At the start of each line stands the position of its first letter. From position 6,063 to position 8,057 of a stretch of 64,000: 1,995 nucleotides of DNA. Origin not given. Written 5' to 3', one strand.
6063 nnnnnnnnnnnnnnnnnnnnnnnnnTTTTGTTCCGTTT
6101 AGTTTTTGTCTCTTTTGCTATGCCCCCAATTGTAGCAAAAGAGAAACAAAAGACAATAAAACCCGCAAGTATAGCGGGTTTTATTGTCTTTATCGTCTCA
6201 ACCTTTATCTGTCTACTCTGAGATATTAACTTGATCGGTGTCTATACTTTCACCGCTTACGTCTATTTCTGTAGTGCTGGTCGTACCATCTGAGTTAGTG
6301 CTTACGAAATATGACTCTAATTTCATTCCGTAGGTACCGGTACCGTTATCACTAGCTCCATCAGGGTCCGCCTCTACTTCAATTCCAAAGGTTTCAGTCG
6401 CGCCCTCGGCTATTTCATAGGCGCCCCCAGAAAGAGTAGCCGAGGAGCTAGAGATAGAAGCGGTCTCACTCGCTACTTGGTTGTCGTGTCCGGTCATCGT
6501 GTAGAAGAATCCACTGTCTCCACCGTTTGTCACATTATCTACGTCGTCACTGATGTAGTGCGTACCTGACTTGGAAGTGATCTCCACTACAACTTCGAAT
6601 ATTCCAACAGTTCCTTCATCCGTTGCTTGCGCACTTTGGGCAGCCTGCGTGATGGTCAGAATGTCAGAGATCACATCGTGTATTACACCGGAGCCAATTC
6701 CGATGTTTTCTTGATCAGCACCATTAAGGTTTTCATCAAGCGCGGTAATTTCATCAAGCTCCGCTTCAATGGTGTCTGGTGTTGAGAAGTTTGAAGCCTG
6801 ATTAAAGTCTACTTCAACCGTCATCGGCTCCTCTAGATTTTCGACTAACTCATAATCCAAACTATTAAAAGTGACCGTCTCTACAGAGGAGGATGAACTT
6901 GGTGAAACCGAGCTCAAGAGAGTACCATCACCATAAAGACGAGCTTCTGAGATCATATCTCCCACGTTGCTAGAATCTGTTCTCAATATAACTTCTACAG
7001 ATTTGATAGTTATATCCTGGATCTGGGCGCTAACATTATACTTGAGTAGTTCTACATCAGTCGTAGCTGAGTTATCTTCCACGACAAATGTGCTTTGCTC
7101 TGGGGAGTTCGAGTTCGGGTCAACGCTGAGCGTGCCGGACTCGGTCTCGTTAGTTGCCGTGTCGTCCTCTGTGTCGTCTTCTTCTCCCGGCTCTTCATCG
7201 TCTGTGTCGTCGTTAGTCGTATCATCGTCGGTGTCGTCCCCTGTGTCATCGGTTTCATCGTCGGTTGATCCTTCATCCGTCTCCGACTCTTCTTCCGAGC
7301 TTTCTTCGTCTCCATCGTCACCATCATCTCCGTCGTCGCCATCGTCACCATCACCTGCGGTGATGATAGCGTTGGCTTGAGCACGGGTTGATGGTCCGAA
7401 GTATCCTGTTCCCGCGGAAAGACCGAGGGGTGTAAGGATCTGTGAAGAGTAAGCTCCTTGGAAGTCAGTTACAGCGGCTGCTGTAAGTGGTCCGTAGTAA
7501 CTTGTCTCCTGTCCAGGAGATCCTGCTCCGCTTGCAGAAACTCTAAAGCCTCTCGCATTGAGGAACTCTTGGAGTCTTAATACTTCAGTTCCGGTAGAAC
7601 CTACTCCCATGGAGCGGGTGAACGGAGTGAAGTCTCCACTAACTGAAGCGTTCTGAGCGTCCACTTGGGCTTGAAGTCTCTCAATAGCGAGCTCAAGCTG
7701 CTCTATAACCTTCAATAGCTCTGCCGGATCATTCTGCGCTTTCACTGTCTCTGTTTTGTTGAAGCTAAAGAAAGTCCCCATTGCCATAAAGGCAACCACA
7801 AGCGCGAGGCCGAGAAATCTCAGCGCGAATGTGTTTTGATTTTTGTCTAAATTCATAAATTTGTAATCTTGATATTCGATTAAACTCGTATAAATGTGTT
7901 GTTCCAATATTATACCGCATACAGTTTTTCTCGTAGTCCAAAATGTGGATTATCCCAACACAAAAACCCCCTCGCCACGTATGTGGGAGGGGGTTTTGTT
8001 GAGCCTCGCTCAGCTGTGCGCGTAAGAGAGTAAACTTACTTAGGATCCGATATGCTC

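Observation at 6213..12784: Tandem array of three paralogous PG-binding envelope proteins; two of three copies carry multiple frameshifts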

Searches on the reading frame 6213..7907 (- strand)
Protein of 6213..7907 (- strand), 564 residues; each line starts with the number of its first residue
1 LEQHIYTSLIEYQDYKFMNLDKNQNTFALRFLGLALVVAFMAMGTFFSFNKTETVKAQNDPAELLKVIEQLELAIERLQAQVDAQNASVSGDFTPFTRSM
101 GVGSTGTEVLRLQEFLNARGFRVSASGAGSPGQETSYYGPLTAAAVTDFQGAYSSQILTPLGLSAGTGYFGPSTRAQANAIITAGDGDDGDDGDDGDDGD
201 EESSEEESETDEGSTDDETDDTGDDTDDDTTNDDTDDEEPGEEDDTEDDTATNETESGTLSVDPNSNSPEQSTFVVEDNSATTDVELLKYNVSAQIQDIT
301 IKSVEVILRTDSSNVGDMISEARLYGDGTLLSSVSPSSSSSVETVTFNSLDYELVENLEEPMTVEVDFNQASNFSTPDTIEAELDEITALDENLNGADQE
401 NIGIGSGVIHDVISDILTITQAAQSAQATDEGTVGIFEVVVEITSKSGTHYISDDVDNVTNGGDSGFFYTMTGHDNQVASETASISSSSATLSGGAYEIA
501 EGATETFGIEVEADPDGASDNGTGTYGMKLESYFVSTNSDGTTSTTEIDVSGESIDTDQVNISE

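Call 4: search_protein_families(library=pfam, proteins=[window:6213-7907:-], max_evalue=1)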
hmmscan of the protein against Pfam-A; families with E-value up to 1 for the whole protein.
window:6213-7907:- (564 aa): 2 families
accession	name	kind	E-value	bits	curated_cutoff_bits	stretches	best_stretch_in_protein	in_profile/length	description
PF01471.23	PG_binding_1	-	3.4e-08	34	23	1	105-153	1-41/57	Putative peptidoglycan binding domain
PF22251.1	PFF1_TM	-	0.082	12.8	32.3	1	151-259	96-209/300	Vacuolar membrane protease, transmembrane domain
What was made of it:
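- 6213..7856 (-): Copy A. Intact 547-aa paralog with signal peptide, coiled coil, PG_binding_1, a long disordered acidic linker and two Ig-like beta domains. It lacks family domain 1. PF01471 E=3e-8 (call 4).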

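Call 9: find_homologous_proteins(query=window:6213-7907:-, max_evalue=0.00001)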
Query window:6213-7907:- (564 aa): 18 proteins with E <= 0.00001 among 8000 candidates.
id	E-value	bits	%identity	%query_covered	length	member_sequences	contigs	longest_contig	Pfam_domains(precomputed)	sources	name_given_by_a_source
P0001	3.7e-48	183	50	15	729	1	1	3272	PF01471.24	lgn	-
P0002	6.5e-43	166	71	14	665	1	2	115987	PF01471.24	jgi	jgi:hypothetical protein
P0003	1.8e-34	138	24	48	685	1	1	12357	PF01471.24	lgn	-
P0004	1.6e-32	131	56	20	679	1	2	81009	-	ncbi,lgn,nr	ncbi:peptidoglycan-binding protein [Candidatus Nomurabacteria bacterium]|nr:peptidoglycan-binding pr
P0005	1.6e-31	128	22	43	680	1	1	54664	-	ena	-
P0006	1.1e-30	125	25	45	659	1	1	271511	PF01471.24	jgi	jgi:hypothetical protein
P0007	3.8e-30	123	47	27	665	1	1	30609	-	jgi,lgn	jgi:peptidoglycan hydrolase-like protein with peptidoglycan-binding domain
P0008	2.8e-28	117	52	23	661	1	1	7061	PF01471.24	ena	-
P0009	1.1e-23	102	44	23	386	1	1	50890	PF01833.31,PF01471.24,PF20144.6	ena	-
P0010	2.8e-22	98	50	21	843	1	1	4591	PF13229.13,PF05048.20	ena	-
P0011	1.2e-18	86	54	16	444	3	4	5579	PF01833.31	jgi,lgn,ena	-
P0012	5.1e-16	77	43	20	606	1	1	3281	PF25059.2,PF03629.25,PF13472.13,PF01471.24,PF00041.28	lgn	-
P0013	2.2e-15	75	52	15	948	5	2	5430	PF18998.7,PF01471.24,PF16656.12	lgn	-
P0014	3.7e-15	74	49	16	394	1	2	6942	PF01833.31,PF01471.24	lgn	-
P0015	2.4e-13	68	42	17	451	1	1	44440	PF01551.30,PF01471.24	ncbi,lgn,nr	ncbi:MAG: hypothetical protein JWM46_449 [Candidatus Kaiserbacteria bacterium]|nr:hypothetical prote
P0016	6.5e-12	63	39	17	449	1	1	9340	PF01471.24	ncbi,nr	ncbi:peptidoglycan-binding protein [Candidatus Uhrbacteria bacterium]|nr:peptidoglycan-binding prote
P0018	7.7e-7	47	48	14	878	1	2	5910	PF03382.21,PF01471.24,PF18911.7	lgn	-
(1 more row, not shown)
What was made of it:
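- Tried and rejected: The protein search with full-length A was swamped by poly-Asp words (call 9).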

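Call 20: find_encoding_contigs(protein=P0002, flank=10000, max_places=3)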
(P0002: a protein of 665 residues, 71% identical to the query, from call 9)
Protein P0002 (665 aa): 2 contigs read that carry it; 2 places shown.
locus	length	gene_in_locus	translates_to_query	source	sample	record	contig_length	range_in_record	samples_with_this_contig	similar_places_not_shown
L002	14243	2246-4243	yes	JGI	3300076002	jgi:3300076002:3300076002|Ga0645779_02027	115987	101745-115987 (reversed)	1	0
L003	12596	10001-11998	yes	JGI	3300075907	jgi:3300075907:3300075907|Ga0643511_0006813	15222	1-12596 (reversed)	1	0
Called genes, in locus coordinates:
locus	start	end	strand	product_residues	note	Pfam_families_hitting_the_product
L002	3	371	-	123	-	?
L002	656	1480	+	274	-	-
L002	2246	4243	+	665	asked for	PF01471:PG_binding_1 (faint)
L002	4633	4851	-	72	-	-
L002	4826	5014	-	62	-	-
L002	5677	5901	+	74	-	-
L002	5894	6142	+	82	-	PF07927:HicA_toxin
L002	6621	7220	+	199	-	PF20803:PaaX_M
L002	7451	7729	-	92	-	PF15738:YafQ_toxin, PF05016:ParE_toxin (faint)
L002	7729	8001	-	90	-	PF04221:RelB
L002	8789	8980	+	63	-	-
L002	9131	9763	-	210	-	PF00574:CLP_protease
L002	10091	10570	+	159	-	PF07098:DUF1360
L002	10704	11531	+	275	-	-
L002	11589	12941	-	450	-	PF01757:Acyl_transf_3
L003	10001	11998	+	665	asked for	PF01471:PG_binding_1 (faint)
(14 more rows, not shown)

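Call 21: find_encoding_contigs(protein=P0004, flank=10000, max_places=3)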
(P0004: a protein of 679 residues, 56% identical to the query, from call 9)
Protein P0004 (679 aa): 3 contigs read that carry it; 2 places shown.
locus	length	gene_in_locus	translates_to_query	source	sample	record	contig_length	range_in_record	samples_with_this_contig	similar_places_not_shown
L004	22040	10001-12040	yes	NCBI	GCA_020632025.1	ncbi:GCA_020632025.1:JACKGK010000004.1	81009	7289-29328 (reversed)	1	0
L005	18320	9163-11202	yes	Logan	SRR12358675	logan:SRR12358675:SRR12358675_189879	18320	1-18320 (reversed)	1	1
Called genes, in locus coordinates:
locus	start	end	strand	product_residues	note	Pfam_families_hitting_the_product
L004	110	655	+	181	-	PF01250:Ribosomal_S6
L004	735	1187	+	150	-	PF00436:SSB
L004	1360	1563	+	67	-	PF01084:Ribosomal_S18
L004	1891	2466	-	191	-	PF08207:EFP_N, PF01132:EFP (weak), PF09285:Elong-fact-P_C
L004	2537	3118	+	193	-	PF04542:Sigma70_r2, PF08281:Sigma70_r4_2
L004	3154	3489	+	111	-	-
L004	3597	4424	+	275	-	PF12686:DUF3800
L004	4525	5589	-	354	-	PF00154:RecA_N, PF06745:ATPase, PF08423:Rad51, PF27531:MT3502_N (weak), PF01637:ATPase_2 (faint), PF21096:RecA_C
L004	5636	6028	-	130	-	-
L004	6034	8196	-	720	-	PF13491:FtsK_4TM, PF17854:FtsK_alpha, PF01580:FtsK_SpoIIIE, PF09397:FtsK_gamma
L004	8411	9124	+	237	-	-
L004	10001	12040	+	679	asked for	-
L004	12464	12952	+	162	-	PF00466:Ribosomal_L10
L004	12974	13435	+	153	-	PF16320:Ribosomal_L12_N, PF00542:Ribosomal_L12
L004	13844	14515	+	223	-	PF05552:MS_channel_1st_1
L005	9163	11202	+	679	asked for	-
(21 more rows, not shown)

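Call 49: predict_structure(alignment_id=A1)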
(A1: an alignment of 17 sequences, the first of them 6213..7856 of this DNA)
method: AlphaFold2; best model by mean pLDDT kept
length: 547 residues; sequences in the alignment: 17
mean_pLDDT: 74.7   pTM: 0.50
mean pLDDT of the five models: 74.7, 73.7, 73.4, 72.0, 70.2
residues with pLDDT >= 90: 183; 70-90: 185; 50-70: 59; < 50: 120
segments of 3 or more residues with pLDDT < 50: 1-42, 67-73, 109-112, 171-237
pLDDT, mean of each block of 10 residues (from residue 1): 39 36 36 35 62 75 53 71 94 92 74 69 93 91 80 94 80 46 41 38 39 40 42 48 81 83 90 94 97 95 97 97 97 96 96 89 95 93 86 85 76 77 87 83 61 71 79 89 89 82 69 84 72 69 79
secondary structure, 60 per line:
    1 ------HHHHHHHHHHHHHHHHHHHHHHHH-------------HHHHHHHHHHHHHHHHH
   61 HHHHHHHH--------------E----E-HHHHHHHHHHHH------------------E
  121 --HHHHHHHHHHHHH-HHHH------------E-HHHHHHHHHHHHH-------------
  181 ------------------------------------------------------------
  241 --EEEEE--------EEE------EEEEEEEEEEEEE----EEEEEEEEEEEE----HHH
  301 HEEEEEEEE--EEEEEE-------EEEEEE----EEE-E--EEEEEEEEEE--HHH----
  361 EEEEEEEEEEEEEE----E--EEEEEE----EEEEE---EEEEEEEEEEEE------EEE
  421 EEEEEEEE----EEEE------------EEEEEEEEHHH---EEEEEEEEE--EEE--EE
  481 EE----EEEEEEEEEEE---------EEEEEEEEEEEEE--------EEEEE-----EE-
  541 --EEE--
elements in order: H7-30 H44-68 H90-101 H123-135 H137-140 H155-167 E243-247 E256-258 E265-277 E282-293 H298-301 E302-309 E312-317 E325-330 E335-337 E342-351 E361-374 E382-387 E392-396 E400-411 E418-428 E433-436 E449-456 E463-471 E474-476 E479-482 E487-497 E507-519 E528-532 E543-545
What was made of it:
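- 6213..7856 (-): AlphaFold model, mean pLDDT 74.7 (call 49).
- On PG_binding_1 (PF01471) domain proteins: The same arrangement is predicted in A (call 49).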

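Call 51: fold_search(model_id=the predicted structure, library=pdb)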
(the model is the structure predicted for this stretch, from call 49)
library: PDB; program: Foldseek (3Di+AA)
matches with E <= 10: 1456; with E <= 0.001: 208
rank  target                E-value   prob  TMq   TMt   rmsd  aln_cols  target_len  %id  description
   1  6myv_C                3.3e-06  1.00  0.22  0.22  12.7       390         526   12  Sialidase26 co-crystallized with DANA-Gc (released 2019-10-02)
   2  6mrx_D                5.1e-06  1.00  0.21  0.22  12.6       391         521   12  Sialidase26 apo (released 2019-10-02)
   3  8xfg_A                8.4e-06  0.97  0.15  0.12  14.8       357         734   10  Cryo-EM structure of integrin ITGAV, ITGB3 and CYCLO (RGDFK) complex, conformation 1 (released 2024-12-18)
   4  6mrv_A                1.1e-05  1.00  0.22  0.23  12.8       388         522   12  Sialidase26 co-crystallized with DANA (released 2019-10-02)
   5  9ml9_H                1.7e-05  0.97  0.13  0.24  15.3       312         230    9  Crystal structure of the SARS-CoV-2 RBD in complex with the rabbit M8b-C9 Fab (released 2025-06-04)
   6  5kan_G                2.7e-05  0.82  0.10  0.19  15.8       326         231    8  Crystal structure of multidonor HV1-18-class broadly neutralizing Influenza A antibody 16.g.07 in complex with A/Hong  (released 2016-11-30)
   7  3q6g_I                2.8e-05  0.82  0.11  0.20  16.8       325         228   10  Crystal structure of Fab of rhesus mAb 2.5B specific for quaternary neutralizing epitope of HIV-1 gp120 (released 2011-05-25)
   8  7qy9_A                3.0e-05  1.00  0.22  0.23  13.6       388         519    8  The structure of T.forsythia NanH with oseltamivir (released 2022-12-07)
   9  6kva_h                3.1e-05  0.85  0.10  0.19  17.2       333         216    8  Structure of anti-hCXCR2 abN48-2 in complex with its CXCR2 epitope (released 2020-09-09)
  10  6ncl_f8               3.5e-05  0.30  0.08  0.10  21.4       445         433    9  Near-atomic structure of icosahedrally averaged PBCV-1 capsid (released 2019-01-30)
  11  7fcq_H                3.7e-05  0.75  0.10  0.19  18.2       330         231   11  Crystallographic structure of neutralizing antibody P14-44 in complex with SARS-CoV-2 spike receptor-binding Domain (R (released 2022-06-15)
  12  4nki_H                4.1e-05  0.87  0.11  0.21  17.1       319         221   11  Crystal structure of a Fab (released 2014-11-12)
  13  9i1q_I                4.1e-05  0.87  0.11  0.22  17.4       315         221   10  HER3 receptor in complex with the Fab fragment of TK-hu A3 monoclonal antibody (released 2025-10-15)
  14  7wpv_H                4.4e-05  0.90  0.13  0.23  16.9       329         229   10  Fab14 - a SARS-CoV2 RBD neutralising antibody (released 2022-03-30)
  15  4b60_A                4.4e-05  0.89  0.12  0.19  19.4       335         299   11  Structure of rFnBPA(189-505) in complex with fibrinogen gamma chain C- terminal peptide (released 2013-10-09)
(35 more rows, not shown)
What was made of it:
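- On DGR target gene: The C-terminal domains are Ig-like beta sandwiches (calls 49, 51).
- Closest known: Wall-anchored Ig-like surface proteins and S-layer-type proteins of Gram-positive bacteria. Same: Foldseek hits include FnBPA, RbmA, WxLIP and transglutaminase beta-barrels (call 51).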

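Call 64: search_protein_families(library=ncbifam, proteins=[window:6213-7856:-], max_evalue=0.01)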
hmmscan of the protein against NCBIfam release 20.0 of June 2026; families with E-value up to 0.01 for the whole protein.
window:6213-7856:- (547 aa): 0 families

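Call 65: find_encoding_contigs(protein=window:6213-7856:-, flank=10000, max_places=6)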
Protein window:6213-7856:- (547 aa): no gene with exactly this product is on record in the collection.
